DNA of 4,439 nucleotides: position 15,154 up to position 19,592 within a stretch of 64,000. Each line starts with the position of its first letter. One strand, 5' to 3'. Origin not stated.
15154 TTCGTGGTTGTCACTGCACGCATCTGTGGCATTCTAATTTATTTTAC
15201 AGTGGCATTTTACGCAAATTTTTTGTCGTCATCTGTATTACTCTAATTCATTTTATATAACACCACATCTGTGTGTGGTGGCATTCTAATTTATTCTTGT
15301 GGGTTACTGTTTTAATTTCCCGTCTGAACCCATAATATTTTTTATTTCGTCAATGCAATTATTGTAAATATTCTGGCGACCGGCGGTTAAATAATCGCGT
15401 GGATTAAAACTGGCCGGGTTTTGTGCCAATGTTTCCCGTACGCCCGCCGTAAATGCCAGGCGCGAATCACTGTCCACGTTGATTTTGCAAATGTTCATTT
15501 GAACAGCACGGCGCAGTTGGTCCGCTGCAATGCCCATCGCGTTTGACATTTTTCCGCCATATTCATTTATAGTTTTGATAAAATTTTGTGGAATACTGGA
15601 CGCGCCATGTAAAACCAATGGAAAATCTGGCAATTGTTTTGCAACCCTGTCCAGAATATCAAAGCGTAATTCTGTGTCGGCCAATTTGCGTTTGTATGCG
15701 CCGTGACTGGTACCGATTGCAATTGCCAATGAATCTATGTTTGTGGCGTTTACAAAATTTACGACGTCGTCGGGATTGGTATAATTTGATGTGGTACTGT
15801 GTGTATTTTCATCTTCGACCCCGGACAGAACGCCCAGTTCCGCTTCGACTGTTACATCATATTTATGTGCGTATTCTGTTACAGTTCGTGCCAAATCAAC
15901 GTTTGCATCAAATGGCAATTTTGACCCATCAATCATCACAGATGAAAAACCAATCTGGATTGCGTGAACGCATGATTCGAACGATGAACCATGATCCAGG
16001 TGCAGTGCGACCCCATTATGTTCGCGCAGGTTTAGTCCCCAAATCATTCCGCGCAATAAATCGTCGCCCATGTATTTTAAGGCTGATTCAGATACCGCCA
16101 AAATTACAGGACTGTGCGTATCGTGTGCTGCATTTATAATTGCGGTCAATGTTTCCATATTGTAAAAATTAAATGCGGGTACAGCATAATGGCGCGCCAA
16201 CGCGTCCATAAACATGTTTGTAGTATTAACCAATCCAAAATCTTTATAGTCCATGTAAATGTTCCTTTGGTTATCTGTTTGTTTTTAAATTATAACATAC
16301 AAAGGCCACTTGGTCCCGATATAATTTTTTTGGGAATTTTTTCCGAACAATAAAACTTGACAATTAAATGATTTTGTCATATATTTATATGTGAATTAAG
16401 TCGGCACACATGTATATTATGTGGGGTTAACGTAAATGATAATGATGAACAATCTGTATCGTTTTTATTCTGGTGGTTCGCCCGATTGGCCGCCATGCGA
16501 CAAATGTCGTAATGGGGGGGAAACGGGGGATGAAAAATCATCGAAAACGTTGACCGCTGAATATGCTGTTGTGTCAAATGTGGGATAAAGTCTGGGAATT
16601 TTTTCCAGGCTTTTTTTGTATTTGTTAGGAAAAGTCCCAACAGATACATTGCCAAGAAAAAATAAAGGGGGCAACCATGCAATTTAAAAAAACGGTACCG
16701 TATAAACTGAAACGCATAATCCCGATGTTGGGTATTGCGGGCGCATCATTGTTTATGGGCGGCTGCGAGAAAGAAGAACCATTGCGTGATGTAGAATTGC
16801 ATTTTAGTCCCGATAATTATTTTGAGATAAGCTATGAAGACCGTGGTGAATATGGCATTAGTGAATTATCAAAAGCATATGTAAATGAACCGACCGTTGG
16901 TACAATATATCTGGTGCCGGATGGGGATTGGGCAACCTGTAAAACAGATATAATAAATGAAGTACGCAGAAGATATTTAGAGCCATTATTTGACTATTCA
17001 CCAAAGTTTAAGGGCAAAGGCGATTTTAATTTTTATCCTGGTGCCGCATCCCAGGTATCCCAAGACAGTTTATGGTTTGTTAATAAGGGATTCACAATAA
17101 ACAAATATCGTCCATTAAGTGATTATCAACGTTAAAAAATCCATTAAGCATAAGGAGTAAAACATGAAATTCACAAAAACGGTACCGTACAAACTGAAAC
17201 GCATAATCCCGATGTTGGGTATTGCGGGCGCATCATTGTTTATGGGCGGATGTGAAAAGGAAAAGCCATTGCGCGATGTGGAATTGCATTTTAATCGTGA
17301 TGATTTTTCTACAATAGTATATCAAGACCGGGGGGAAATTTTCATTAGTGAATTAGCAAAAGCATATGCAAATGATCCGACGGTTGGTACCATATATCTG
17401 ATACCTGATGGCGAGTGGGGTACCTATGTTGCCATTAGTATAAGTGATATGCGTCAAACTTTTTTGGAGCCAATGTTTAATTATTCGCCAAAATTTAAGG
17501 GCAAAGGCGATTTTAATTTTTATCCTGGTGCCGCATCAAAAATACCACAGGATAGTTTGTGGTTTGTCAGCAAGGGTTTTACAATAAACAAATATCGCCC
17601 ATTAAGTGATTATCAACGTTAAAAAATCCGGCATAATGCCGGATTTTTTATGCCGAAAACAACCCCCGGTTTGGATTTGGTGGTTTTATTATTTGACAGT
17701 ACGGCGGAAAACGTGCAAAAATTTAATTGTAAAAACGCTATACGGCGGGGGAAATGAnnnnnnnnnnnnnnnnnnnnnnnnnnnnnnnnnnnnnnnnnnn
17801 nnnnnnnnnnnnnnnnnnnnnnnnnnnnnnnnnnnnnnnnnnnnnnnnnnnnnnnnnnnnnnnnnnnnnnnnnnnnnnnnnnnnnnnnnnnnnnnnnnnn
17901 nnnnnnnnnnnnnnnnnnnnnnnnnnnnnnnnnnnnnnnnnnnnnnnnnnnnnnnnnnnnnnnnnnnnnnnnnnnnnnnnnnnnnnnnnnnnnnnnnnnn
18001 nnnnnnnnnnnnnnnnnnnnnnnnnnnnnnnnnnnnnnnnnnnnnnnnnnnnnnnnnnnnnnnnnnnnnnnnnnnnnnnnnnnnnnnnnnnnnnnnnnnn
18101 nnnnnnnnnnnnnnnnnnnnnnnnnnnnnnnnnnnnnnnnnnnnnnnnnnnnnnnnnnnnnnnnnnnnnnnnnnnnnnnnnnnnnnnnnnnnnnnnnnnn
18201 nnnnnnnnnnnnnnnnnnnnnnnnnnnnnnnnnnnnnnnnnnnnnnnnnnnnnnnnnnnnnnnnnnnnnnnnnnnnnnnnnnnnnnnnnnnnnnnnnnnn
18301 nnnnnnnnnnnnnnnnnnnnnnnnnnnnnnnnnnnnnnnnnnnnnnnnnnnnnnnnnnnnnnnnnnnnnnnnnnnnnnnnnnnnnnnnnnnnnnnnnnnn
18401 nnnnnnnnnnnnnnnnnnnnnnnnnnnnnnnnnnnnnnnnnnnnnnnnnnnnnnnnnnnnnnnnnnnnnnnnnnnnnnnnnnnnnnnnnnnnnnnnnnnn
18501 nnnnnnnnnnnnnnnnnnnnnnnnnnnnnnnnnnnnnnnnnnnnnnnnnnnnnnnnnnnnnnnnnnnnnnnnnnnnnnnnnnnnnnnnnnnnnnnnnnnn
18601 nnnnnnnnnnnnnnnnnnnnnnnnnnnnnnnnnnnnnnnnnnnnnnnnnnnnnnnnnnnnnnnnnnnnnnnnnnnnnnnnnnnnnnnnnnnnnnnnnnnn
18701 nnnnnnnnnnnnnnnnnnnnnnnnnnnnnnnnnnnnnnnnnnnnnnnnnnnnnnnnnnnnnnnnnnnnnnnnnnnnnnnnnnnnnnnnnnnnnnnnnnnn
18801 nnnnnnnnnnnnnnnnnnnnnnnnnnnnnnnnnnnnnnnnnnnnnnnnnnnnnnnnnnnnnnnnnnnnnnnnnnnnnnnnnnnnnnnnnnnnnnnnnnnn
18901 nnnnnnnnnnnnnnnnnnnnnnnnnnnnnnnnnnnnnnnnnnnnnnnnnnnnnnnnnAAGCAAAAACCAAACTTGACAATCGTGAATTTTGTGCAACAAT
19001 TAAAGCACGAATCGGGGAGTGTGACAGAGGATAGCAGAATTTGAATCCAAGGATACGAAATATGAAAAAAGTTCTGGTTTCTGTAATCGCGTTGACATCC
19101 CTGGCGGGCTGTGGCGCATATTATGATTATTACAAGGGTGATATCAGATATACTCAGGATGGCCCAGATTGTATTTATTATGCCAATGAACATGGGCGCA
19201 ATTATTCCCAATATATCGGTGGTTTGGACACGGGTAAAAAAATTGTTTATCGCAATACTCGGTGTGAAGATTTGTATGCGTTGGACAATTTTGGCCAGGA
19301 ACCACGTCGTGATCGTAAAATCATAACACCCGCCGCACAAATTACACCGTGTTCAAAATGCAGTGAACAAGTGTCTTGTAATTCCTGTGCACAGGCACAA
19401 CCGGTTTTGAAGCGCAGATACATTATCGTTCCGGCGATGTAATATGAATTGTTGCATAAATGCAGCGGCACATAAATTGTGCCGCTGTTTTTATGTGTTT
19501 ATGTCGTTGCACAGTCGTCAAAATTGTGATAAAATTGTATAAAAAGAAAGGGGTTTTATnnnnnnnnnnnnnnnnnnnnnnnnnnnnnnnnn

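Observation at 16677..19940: Accessory island between fba and tolB encoding only exported proteins: tandem lipoprotein paralogs, a eukaryotic-like Cys-rich secreted protein, a small lipoprotein and an orphan VirB2/TrbC-like pilin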

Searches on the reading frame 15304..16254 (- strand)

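Call 3: search_protein_families(library=pfam, proteins=[window:15304-16254:-], max_evalue=0.1)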
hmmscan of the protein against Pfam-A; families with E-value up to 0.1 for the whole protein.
window:15304-16254:- (316 aa): 1 family
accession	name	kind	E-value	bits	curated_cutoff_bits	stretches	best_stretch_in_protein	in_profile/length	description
PF01116.26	F_bP_aldolase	-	1.6e-90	303.9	25.5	1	9-313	1-277/277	Fructose-bisphosphate aldolase class-II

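Call 4: search_protein_families(library=ncbifam, proteins=[window:15304-16254:-], max_evalue=0.1)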
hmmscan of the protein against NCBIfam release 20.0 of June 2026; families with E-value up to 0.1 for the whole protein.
window:15304-16254:- (316 aa): 20 families
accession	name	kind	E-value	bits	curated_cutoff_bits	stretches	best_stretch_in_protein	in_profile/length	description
NF005481.0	PRK07084.1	equivalog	2e-124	415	511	1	2-314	6-324/324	class II fructose-bisphosphate aldolase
TIGR01859.1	fruc_bis_ald_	equivalog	5.5e-97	324.9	343.05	1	8-313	1-281/282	class II fructose-1,6-bisphosphate aldolase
TIGR00167.1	cbbA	subfamily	3e-85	286.1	215.6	1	8-308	3-285/290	ketose-bisphosphate aldolase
NF009374.0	PRK12737.1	subfamily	4.9e-82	275.1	383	2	8-233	3-225/284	tagatose-bisphosphate aldolase subunit GatY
NF006626.0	PRK09195.1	subfamily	2.1e-78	263.4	384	2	8-230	3-222/284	tagatose-bisphosphate aldolase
NF009497.0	PRK12857.1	equivalog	1.1e-75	254.5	423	2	8-230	3-222/284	class II fructose-1,6-bisphosphate aldolase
TIGR01858.1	tag_bisphos_ald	equivalog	2.4e-75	253.2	443.55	2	9-233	2-223/282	tagatose bisphosphate family class II aldolase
TIGR01521.1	FruBisAldo_II_B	equivalog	2.8e-74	250.3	496.35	1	13-307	6-321/347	class II fructose-bisphosphate aldolase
NF004493.0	PRK05835.1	equivalog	3.3e-73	246.6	558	1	8-313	2-306/307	class II fructose-bisphosphate aldolase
NF005823.0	PRK07709.1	equivalog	1.8e-65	221.5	545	2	8-229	3-222/285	class II fructose-bisphosphate aldolase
NF005943.0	PRK07998.1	equivalog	5.3e-63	213.2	364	2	8-233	3-222/283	class II aldolase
NF006376.0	PRK08610.1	equivalog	9.8e-63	212.5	527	2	8-234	3-227/286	class II fructose-bisphosphate aldolase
NF006042.0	PRK08185.1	subfamily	1e-62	212.1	405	2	8-233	2-225/287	hypothetical protein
NF009375.0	PRK12738.1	equivalog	2.6e-59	200.8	542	2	8-234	3-226/286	tagatose-bisphosphate aldolase subunit KbaY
NF005288.0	PRK06806.1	equivalog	1.7e-56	191.5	396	1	7-233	2-223/281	class II fructose-bisphosphate aldolase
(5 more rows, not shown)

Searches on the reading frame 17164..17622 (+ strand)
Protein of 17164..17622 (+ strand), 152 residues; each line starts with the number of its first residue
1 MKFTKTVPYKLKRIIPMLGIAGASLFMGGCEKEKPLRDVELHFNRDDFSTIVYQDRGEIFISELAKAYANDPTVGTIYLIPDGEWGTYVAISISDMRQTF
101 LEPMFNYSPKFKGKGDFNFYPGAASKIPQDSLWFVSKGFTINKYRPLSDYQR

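Call 3: search_protein_families(library=pfam, proteins=[window:17164-17622:+], max_evalue=0.1)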
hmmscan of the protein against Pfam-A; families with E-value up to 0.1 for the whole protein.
window:17164-17622:+ (152 aa): 0 families

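Call 4: search_protein_families(library=ncbifam, proteins=[window:17164-17622:+], max_evalue=0.1)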
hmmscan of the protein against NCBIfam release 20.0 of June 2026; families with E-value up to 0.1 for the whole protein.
window:17164-17622:+ (152 aa): 0 families

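Call 10: find_homologous_proteins(query=window:17164-17622:+)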
Query window:17164-17622:+ (152 aa): 39 proteins with E <= 0.001 among 51 candidates.
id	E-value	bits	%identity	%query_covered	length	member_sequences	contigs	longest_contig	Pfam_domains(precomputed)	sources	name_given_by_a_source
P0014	3.0e-99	347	100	100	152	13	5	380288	-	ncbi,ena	-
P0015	2.4e-95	335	96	100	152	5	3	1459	-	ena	-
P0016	3.0e-87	308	89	100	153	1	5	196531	-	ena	-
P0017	3.9e-82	292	84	100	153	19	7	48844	-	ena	-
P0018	4.1e-80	285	81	100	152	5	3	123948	-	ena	-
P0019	3.1e-76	272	78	100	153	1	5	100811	-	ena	-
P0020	9.5e-76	271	76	100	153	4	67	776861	-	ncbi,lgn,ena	-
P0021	4.2e-75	269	76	100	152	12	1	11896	-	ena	-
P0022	7.6e-74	265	73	100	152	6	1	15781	-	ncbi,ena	-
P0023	2.6e-72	260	76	99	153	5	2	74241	-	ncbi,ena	-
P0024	1.7e-64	234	77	89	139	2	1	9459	-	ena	-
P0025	1.4e-58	215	65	97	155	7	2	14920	-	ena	-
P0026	4.9e-58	213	70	89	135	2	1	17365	-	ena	-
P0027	1.2e-54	202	64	95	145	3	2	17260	-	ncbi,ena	-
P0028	4.1e-53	197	62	95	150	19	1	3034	-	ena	-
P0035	4.8e-40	155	49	95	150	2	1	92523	-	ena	-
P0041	1.0e-38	151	48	94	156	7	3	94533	-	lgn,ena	-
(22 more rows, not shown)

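Call 25: search_solved_structures(query=A3, max_evalue=10, show_alignments=1)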
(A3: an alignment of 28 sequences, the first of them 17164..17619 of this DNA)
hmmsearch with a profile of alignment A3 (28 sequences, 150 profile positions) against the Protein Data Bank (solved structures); distinct sequences matched with E-value up to 10: 1.
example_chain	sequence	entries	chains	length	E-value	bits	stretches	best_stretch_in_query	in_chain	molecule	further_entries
2qf4_A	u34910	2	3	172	0.51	13.5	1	17-78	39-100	Cell shape determining protein MreC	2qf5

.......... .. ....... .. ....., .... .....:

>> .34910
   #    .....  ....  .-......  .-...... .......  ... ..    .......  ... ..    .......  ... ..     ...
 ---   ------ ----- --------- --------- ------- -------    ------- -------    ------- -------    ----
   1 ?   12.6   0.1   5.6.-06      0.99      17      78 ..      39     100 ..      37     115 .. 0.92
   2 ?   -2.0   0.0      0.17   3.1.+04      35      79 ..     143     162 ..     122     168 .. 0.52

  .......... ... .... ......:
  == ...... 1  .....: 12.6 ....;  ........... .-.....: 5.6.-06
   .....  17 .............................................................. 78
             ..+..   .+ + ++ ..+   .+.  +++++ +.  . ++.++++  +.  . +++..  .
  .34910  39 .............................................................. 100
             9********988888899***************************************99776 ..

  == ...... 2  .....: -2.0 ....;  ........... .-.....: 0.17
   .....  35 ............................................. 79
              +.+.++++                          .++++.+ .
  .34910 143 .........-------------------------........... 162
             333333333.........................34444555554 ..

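Call 33: predict_structure(alignment_id=A3)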
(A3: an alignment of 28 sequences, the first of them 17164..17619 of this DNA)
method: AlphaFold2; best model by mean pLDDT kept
length: 152 residues; sequences in the alignment: 28
mean_pLDDT: 83.5   pTM: 0.70
mean pLDDT of the five models: 83.5, 83.5, 83.4, 82.7, 82.1
residues with pLDDT >= 90: 105; 70-90: 11; 50-70: 11; < 50: 25
segments of 3 or more residues with pLDDT < 50: 1-6, 11-14, 16-29
pLDDT, mean of each block of 10 residues (from residue 1): 49 47 45 79 95 92 97 97 95 96 97 96 93 97 81 62
secondary structure, 60 per line:
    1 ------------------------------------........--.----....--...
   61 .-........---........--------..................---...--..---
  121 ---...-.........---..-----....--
elements in order: E37-44 E52-55 E58-61 H63-70 E74-81 H90-107 E111-113 H128-136 H147-150

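Call 83: find_encoding_contigs(protein=P0041, flank=6000, max_places=2)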
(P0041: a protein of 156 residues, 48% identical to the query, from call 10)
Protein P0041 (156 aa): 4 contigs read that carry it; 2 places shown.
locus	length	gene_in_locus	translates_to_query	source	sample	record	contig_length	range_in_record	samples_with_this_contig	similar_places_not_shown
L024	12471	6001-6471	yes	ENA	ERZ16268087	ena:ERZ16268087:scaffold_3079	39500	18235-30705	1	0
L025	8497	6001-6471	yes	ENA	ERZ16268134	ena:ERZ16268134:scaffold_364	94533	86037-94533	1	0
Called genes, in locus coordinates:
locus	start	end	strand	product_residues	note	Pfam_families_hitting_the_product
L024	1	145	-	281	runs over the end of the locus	PF11276:DUF3078 (weak)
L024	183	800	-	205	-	-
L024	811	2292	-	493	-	PF17251:Pom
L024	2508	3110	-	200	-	-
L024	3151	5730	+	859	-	-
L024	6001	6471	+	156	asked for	-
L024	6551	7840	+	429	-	-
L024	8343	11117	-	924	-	PF02739:5_3_exonuc_N, PF01367:5_3_exonuc, PF01612:DNA_pol_A_exo1, PF00476:DNA_pol_A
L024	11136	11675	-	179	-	PF13505:OMP_b-brl (weak)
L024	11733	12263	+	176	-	PF01195:Pept_tRNA_hydro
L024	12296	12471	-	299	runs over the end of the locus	-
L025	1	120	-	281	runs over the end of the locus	PF11276:DUF3078 (weak)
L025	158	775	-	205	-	-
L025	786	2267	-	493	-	PF17251:Pom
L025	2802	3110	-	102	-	-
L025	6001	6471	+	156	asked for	-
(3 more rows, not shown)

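Call 84: find_encoding_contigs(protein=P0035, flank=6000, max_places=2)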
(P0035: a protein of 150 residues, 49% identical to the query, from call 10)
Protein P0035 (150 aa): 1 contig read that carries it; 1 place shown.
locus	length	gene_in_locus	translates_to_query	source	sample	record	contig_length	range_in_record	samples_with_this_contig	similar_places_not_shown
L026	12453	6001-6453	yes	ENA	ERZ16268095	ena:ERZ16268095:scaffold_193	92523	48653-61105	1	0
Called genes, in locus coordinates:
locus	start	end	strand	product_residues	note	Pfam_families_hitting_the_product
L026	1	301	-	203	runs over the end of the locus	-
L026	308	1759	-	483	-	PF17251:Pom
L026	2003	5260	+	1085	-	-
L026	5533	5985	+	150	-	-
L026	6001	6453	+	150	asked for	-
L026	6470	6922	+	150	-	-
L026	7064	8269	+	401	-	-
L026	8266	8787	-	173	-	PF01195:Pept_tRNA_hydro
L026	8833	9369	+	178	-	PF13505:OMP_b-brl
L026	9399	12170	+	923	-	PF02739:5_3_exonuc_N, PF01367:5_3_exonuc, PF01612:DNA_pol_A_exo1, PF00476:DNA_pol_A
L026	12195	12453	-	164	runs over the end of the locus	PF05656:DUF805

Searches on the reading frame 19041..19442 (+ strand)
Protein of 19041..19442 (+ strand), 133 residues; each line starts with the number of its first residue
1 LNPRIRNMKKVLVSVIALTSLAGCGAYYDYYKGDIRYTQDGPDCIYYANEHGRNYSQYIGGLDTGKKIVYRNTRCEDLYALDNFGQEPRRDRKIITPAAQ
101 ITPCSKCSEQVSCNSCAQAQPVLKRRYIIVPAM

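Call 3: search_protein_families(library=pfam, proteins=[window:19041-19442:+], max_evalue=0.1)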
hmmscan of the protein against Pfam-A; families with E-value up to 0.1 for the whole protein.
window:19041-19442:+ (133 aa): 0 families

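Call 4: search_protein_families(library=ncbifam, proteins=[window:19041-19442:+], max_evalue=0.1)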
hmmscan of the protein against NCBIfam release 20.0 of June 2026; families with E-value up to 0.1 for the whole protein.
window:19041-19442:+ (133 aa): 1 family
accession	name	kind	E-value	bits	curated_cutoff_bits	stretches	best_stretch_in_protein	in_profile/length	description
NF047847.2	SS_mature_LptM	equivalog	0.054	13.6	27.7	1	8-25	1-21/31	LPS translocon maturation chaperone LptM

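Call 60: list_cluster_members(proteins=[P0053, P0129, P0014, P0020, P0008, window:19062-19439:+, window:19996-20928:-, window:16436-16585:+, P0033, P0085])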
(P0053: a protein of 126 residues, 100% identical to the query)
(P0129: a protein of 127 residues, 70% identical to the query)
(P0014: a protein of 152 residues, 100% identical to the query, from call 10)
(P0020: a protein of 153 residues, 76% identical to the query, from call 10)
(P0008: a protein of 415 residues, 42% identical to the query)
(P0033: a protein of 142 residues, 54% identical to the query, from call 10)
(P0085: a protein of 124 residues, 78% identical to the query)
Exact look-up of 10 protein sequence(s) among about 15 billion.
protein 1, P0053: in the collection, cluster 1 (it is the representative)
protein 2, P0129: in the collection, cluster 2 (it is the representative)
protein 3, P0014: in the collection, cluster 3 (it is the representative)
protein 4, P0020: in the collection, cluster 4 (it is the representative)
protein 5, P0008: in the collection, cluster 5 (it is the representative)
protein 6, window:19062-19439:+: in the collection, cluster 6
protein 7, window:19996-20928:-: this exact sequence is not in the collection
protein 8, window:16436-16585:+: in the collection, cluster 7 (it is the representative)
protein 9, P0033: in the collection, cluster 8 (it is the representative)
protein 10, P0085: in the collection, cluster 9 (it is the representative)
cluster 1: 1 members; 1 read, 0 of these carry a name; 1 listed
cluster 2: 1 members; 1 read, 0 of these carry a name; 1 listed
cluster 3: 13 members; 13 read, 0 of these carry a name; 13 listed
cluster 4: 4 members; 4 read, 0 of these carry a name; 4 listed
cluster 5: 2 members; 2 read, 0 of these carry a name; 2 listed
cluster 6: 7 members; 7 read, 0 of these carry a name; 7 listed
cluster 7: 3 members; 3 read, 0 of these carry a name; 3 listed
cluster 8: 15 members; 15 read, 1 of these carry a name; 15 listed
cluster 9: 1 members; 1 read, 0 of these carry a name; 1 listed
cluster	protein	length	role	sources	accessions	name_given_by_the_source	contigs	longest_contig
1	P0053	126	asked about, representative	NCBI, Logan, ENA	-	-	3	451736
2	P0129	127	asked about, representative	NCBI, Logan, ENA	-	-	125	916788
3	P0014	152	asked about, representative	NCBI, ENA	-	-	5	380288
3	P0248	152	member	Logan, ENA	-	-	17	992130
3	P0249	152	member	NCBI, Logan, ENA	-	-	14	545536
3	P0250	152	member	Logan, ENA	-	-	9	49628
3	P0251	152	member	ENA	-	-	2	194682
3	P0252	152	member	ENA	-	-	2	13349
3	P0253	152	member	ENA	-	-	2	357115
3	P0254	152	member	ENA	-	-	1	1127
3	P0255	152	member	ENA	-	-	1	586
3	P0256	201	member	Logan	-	-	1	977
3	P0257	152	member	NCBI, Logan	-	-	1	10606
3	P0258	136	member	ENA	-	-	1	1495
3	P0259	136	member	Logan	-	-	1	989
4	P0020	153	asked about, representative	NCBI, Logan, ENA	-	-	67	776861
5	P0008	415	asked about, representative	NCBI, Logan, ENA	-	-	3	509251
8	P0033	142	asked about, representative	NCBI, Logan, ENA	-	-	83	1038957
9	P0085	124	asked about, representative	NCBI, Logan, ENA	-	-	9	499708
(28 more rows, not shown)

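Call 72: search_protein_families(library=phrogs, proteins=[window:19062-19442:+], max_evalue=0.01)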
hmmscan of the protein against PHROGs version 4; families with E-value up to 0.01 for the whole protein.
window:19062-19442:+ (126 aa): 0 families

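Call 73: search_protein_families(library=padloc, proteins=[window:19062-19442:+], max_evalue=0.01)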
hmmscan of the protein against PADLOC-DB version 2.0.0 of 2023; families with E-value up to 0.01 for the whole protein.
window:19062-19442:+ (126 aa): 0 families
